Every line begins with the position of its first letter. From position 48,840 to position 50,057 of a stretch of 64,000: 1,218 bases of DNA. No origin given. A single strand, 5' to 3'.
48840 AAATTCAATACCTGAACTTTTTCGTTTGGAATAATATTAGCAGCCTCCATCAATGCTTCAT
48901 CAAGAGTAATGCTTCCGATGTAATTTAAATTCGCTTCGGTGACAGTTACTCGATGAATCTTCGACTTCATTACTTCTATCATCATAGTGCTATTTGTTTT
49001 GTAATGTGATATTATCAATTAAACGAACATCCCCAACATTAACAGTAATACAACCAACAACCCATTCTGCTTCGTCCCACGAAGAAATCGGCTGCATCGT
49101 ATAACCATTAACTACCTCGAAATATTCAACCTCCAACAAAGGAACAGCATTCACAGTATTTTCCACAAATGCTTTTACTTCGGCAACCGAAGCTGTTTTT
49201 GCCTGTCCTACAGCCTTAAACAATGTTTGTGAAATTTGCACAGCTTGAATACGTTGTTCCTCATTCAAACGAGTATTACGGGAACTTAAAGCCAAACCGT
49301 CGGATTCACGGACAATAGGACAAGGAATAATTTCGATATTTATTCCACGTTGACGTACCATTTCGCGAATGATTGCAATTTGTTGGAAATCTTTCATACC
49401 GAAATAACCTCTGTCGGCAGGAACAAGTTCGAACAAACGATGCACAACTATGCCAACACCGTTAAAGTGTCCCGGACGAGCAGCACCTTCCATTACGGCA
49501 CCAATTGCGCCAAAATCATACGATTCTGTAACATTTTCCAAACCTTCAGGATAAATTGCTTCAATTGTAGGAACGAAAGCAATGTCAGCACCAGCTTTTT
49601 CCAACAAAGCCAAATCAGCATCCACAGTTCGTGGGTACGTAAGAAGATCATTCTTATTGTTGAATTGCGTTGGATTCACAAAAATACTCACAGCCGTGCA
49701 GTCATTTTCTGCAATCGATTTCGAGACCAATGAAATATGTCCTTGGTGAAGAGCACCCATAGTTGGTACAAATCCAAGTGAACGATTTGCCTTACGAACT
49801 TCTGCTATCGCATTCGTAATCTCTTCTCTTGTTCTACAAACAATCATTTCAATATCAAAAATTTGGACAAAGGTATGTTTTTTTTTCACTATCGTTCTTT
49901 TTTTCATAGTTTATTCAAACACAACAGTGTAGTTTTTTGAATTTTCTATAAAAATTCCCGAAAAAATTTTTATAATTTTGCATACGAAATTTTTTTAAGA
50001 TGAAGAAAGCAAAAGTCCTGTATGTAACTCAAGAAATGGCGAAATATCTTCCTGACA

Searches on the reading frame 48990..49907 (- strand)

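Call 11: search_protein_families(library=pfam, proteins=[window:48990-49907:-], max_evalue=0.001)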
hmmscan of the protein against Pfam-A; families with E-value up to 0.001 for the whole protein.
window:48990-49907:- (305 aa): 1 family
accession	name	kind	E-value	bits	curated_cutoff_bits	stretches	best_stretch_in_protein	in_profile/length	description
PF02569.21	Pantoate_ligase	-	1.1e-92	310.4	20.7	1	23-300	2-267/268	Pantoate-beta-alanine ligase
